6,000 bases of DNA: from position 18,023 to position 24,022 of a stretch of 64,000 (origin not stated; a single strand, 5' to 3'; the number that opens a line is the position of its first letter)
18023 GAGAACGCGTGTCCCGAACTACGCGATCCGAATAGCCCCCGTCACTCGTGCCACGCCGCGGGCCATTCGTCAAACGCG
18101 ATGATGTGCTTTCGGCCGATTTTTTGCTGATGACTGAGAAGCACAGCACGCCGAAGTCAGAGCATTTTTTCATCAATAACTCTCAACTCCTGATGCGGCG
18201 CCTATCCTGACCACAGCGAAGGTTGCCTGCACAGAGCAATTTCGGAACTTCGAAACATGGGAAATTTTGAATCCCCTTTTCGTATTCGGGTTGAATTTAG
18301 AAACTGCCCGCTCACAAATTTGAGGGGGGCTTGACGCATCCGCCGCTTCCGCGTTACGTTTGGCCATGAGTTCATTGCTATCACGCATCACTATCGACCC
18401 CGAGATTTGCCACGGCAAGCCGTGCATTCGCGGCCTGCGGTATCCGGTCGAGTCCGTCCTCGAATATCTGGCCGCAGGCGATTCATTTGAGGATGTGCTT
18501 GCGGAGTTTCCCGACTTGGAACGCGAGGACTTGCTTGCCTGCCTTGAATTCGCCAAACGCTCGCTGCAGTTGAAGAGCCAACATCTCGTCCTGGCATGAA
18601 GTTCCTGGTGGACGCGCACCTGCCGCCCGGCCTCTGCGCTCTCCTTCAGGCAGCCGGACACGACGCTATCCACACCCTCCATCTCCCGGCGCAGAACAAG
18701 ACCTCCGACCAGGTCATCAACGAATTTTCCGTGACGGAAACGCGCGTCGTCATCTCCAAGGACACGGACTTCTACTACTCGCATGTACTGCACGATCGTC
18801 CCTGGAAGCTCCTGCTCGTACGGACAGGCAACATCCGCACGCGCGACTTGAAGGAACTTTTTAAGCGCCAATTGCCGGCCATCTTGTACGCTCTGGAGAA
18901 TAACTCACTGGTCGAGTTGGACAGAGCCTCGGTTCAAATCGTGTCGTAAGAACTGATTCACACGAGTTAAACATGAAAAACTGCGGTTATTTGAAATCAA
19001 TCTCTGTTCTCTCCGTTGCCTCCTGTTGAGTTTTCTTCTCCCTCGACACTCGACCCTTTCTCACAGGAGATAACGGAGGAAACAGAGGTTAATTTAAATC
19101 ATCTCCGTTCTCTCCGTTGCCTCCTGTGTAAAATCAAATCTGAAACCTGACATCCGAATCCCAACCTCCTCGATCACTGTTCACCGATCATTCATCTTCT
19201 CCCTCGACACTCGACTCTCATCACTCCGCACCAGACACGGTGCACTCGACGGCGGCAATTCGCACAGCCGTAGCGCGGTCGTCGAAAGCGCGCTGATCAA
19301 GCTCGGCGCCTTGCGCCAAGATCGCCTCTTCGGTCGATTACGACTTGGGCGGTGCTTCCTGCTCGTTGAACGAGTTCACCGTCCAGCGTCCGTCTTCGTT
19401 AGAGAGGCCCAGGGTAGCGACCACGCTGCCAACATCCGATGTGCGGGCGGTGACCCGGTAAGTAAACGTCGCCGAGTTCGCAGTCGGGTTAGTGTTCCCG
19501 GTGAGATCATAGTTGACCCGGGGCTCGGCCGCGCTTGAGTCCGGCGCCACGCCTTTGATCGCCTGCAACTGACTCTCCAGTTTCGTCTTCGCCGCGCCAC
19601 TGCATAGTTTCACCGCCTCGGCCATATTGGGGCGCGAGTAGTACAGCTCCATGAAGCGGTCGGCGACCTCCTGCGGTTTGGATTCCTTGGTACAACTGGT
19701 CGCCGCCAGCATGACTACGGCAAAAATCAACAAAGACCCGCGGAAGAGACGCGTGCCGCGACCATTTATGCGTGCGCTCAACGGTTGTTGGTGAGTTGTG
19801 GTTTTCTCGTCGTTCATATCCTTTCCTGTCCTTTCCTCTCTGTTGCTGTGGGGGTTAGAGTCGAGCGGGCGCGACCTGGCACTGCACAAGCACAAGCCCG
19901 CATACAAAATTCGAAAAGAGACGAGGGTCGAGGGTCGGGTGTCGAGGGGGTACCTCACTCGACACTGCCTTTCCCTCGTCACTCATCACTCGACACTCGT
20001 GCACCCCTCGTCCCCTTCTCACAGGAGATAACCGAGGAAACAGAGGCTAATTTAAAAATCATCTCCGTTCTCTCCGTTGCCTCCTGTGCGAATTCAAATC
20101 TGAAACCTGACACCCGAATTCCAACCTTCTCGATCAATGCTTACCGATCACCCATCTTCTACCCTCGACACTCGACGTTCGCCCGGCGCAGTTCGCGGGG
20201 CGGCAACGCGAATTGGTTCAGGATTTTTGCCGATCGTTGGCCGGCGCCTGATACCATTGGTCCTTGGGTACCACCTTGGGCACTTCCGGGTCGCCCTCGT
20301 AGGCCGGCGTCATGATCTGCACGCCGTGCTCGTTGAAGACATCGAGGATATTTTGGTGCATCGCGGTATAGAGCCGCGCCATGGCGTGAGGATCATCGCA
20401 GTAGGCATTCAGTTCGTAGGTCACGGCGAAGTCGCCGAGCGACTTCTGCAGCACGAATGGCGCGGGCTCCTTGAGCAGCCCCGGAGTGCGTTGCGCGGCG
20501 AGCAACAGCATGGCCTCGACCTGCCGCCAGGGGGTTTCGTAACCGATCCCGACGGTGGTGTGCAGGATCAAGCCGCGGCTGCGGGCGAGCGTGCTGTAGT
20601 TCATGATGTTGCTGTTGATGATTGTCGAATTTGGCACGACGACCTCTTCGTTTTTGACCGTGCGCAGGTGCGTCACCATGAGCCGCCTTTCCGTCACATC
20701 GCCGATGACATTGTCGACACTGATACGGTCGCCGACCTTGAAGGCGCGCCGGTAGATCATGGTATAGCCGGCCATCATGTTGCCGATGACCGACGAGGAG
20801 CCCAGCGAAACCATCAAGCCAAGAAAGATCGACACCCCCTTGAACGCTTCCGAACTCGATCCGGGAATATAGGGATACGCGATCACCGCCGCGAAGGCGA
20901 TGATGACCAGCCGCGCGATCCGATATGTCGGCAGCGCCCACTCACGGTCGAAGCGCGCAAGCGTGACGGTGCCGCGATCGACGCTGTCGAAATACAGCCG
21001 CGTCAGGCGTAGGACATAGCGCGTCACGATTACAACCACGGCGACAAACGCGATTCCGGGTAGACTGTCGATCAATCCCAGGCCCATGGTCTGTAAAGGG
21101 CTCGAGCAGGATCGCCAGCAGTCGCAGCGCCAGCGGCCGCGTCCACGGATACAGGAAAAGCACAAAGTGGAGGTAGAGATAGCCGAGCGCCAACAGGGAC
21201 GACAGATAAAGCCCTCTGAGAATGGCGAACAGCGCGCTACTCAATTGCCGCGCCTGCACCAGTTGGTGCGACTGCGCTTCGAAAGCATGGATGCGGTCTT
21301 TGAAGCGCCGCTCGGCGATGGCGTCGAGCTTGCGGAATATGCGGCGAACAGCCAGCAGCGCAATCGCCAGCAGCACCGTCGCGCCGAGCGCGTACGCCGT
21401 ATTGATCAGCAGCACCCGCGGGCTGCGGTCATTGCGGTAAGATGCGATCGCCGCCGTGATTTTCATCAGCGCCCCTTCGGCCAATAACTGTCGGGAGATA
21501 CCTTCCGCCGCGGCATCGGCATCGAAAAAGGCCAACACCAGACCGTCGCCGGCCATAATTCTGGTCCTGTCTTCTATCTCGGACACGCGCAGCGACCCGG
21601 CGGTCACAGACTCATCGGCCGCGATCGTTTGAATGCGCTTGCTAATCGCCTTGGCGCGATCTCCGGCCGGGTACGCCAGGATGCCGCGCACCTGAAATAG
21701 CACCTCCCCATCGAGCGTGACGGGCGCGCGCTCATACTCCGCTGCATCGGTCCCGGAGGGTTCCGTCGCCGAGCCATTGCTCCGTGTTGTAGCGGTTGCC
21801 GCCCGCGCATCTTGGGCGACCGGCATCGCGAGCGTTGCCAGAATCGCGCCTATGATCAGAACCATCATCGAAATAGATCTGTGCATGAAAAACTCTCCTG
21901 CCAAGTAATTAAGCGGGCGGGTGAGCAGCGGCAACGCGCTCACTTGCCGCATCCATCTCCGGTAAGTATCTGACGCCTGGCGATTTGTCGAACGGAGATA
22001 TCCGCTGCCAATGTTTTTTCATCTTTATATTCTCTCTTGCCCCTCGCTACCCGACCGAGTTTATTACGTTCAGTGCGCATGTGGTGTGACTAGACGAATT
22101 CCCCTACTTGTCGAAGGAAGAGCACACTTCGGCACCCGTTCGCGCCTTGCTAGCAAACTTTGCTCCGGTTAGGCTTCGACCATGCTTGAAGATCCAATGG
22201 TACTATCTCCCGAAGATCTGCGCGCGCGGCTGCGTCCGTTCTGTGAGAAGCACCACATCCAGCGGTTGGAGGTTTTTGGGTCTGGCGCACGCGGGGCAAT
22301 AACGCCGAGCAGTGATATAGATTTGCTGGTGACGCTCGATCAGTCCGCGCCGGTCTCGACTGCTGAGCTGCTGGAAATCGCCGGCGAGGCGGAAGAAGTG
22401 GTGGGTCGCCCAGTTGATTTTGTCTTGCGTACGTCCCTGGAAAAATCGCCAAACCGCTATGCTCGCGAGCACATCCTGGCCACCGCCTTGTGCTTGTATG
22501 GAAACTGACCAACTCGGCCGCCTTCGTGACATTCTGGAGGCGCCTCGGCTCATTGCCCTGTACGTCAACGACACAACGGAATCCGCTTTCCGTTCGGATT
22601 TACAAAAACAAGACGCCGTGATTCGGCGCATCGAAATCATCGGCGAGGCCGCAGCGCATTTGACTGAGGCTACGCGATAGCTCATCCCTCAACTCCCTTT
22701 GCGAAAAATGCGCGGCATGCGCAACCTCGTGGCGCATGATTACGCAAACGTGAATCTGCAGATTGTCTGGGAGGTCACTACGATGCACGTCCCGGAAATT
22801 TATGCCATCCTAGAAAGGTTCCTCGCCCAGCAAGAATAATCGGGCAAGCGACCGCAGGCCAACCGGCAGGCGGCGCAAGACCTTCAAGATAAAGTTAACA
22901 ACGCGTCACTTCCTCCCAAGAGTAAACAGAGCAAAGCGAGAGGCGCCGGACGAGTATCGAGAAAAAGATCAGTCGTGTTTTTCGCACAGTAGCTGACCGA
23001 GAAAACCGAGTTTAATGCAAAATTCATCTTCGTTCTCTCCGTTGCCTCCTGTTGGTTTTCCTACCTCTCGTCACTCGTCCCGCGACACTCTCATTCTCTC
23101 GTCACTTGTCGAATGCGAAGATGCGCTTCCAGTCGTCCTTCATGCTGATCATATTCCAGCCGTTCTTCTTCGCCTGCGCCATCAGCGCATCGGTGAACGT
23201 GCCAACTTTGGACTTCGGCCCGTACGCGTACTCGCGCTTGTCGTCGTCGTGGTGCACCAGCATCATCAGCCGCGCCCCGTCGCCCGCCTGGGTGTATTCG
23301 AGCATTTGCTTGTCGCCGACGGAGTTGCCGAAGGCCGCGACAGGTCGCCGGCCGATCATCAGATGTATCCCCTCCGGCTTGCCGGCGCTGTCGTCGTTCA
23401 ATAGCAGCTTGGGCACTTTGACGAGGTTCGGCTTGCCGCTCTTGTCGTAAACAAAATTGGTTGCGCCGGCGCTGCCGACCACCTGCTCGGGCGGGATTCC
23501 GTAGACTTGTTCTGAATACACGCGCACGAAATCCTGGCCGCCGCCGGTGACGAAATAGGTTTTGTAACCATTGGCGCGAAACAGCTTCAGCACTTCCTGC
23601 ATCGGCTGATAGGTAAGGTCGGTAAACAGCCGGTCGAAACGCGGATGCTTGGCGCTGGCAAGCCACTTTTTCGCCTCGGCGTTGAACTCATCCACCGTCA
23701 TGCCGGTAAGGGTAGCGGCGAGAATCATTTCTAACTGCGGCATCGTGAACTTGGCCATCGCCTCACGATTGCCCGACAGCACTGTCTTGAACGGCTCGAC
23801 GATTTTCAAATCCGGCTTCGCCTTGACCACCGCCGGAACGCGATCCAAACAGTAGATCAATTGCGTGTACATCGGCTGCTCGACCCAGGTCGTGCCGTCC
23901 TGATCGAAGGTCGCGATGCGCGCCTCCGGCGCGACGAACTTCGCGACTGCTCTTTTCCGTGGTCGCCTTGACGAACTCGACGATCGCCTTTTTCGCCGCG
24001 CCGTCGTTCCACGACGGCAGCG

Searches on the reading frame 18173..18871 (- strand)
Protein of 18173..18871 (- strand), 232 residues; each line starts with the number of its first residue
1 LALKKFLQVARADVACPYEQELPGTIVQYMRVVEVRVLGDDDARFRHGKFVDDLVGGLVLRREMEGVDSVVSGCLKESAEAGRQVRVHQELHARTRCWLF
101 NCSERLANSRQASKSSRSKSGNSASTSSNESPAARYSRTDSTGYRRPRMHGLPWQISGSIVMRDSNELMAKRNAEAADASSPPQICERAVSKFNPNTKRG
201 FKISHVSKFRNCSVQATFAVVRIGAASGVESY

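Call 50: search_protein_families(library=pfam, proteins=[window:18173-18871:-])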
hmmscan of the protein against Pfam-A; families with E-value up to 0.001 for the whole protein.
window:18173-18871:- (232 aa): 0 families

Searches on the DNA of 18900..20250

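Call 14: search_rna_families(source=window, start=18900, end=20250, threshold=evalue, max_evalue=10, show_alignments=3)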
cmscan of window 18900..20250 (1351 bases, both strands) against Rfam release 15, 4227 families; matches with E-value up to 10: 23.
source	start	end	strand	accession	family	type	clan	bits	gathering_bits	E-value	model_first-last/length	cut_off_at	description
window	18999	19089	+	RF03394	mir-2574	Gene; miRNA;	-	34.9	90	2.6e-05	1-68/68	no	mir-2574 microRNA precursor family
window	19000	19090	-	RF03394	mir-2574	Gene; miRNA;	-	32.2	90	0.00015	1-68/68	no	mir-2574 microRNA precursor family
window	18988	19101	+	RF03719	mir-3914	Gene; miRNA;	-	32.1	97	0.00011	1-95/95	no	mir-3914 microRNA precursor family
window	18988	19101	-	RF03719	mir-3914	Gene; miRNA;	-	31.3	97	0.00019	1-95/95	no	mir-3914 microRNA precursor family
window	18989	19099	+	RF03654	MIR4239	Gene; miRNA;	-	29.2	100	0.0014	1-120/120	no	MIR4239 microRNA precursor family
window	19057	19133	-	RF03792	MIR6462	Gene; miRNA;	-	26.8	96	0.038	1-119/119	no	MIR6462 microRNA precursor family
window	18999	19090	+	RF04240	mir-4716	Gene; miRNA;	-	25.6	76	0.012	1-84/84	no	mir-4716 microRNA precursor family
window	18998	19091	-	RF04240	mir-4716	Gene; miRNA;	-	24.4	76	0.027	1-84/84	no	mir-4716 microRNA precursor family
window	19056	19134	-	RF03896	MIR2275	Gene; miRNA;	-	23.6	60.5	0.15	1-95/95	no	MIR2275 microRNA precursor family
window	18998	19095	+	RF03834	mir-3173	Gene; miRNA;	-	23.6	84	0.2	1-80/80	no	mir-3173 microRNA precursor family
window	18996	19093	-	RF03834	mir-3173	Gene; miRNA;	-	22.5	84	0.36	1-80/80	no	mir-3173 microRNA precursor family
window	18985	19103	+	RF03313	mir-1468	Gene; miRNA;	-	21.3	95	0.4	1-86/86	no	mir-1468 microRNA precursor family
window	19057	19133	-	RF00891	mir-671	Gene; miRNA;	-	20.1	65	2.3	1-84/84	no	mir-671 microRNA precursor family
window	19063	19128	+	RF03778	mir-483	Gene; miRNA;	-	19.6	60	1.2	1-75/75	no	mir-483 microRNA precursor family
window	19927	19994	+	RF00942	mir-1224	Gene; miRNA;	-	19.6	105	2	1-86/86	no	mir-1224 microRNA precursor family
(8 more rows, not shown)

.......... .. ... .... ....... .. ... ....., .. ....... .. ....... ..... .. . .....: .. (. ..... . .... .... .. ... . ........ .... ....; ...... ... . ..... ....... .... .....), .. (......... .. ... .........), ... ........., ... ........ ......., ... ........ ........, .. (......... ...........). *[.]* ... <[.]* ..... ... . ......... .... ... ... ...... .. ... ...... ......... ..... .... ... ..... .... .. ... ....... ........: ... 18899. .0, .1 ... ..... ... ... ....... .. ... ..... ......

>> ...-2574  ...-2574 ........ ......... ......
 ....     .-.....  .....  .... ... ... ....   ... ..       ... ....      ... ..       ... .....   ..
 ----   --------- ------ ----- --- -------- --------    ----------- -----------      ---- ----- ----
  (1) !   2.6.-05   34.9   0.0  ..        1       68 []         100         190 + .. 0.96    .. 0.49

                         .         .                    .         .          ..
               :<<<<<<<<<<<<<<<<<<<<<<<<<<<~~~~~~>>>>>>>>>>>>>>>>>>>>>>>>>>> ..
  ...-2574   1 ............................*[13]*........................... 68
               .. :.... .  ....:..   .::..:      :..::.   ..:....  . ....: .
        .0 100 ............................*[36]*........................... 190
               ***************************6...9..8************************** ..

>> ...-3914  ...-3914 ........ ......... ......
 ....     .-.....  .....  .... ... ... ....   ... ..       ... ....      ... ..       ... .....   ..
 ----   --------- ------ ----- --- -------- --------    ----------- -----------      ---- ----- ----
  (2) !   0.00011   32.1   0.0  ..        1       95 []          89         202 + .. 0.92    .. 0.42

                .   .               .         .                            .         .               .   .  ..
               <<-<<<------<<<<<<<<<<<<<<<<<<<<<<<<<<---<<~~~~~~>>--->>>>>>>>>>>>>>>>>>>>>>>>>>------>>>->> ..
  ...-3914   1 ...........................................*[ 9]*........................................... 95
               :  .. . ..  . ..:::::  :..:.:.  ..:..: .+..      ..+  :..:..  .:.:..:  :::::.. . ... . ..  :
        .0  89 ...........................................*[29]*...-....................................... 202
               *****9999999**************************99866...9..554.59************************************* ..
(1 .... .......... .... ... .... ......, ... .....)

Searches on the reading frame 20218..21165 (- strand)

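Call 61: search_protein_families(library=pfam, proteins=[window:20218-21165:-], max_evalue=0.01)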
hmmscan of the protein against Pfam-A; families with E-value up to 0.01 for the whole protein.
window:20218-21165:- (315 aa): 2 families
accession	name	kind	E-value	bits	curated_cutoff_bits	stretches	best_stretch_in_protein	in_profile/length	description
PF00924.24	MS_channel_2nd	-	1.2e-18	67.4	20.2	1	126-191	2-67/68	Mechanosensitive ion channel, beta-domain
PF21082.3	MS_channel_3rd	-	7.8e-12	45.9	21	1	203-284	3-88/88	Mechanosensitive ion channel MscS, C-terminal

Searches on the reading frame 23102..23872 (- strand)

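Call 50: search_protein_families(library=pfam, proteins=[window:23102-23872:-])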
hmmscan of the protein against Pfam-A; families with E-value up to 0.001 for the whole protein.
window:23102-23872:- (256 aa): 1 family
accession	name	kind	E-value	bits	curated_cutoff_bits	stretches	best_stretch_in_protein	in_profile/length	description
PF12710.13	HAD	-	2.5e-05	25.2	27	1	39-192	46-189/189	haloacid dehalogenase-like hydrolase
